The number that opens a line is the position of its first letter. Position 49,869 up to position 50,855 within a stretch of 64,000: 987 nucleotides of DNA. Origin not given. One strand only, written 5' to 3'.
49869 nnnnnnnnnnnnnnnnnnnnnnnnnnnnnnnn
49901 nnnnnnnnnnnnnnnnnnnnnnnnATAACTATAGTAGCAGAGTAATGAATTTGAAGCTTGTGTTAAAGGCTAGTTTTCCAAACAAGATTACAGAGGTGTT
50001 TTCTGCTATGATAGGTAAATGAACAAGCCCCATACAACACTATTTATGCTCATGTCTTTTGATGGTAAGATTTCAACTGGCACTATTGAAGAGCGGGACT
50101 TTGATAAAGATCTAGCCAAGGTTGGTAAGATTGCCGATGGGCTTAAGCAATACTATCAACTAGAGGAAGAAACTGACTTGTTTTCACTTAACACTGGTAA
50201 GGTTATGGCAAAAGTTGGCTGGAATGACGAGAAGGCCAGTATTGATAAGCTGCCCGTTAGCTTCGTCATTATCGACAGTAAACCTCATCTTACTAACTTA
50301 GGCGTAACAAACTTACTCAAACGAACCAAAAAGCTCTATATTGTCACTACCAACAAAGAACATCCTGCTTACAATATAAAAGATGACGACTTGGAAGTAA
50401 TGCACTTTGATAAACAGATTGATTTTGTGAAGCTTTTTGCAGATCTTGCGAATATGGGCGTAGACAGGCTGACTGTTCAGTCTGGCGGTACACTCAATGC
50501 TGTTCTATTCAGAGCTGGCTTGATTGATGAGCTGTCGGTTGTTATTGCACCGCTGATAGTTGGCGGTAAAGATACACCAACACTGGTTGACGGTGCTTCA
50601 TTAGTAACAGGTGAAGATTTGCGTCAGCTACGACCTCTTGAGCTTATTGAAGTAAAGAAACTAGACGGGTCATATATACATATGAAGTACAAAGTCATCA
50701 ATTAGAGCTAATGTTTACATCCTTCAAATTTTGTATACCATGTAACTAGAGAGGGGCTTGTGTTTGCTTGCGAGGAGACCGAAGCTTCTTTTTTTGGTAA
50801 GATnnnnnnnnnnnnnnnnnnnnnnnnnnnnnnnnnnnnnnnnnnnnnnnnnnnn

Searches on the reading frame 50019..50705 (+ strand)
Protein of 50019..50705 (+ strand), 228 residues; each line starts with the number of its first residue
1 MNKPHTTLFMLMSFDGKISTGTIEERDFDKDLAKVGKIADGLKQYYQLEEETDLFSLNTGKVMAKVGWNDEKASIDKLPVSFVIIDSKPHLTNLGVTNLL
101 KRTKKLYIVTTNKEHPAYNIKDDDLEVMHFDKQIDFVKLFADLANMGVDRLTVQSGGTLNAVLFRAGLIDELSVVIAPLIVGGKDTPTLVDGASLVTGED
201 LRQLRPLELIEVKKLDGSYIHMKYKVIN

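Call 55: find_encoding_contigs(protein=window:50019-50705:+, flank=10000, max_places=1)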
Protein window:50019-50705:+ (228 aa): 4 contigs read that carry it; 1 place shown.
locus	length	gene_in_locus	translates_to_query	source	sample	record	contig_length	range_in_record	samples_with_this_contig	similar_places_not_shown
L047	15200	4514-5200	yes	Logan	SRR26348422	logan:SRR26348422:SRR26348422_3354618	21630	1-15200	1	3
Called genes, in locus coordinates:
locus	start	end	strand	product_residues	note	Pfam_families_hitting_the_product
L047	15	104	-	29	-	-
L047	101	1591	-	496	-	PF00239:Resolvase, PF07508:Recombinase, PF13408:Zn_ribbon_recom (weak)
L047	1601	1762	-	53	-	-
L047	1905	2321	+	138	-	-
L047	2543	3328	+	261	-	PF13814:Replic_Relax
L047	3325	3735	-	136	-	PF24585:YunG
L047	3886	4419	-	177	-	-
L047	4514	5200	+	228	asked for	PF01872:RibD_C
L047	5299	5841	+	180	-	PF00583:Acetyltransf_1, PF13673:Acetyltransf_10 (weak), PF13508:Acetyltransf_7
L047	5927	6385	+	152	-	-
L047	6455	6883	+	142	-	-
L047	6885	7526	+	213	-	PF13489:Methyltransf_23 (weak), PF13649:Methyltransf_25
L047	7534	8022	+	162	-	PF13671:AAA_33 (faint), PF13238:AAA_18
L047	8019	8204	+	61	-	-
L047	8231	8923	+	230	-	PF09553:RE_Eco47II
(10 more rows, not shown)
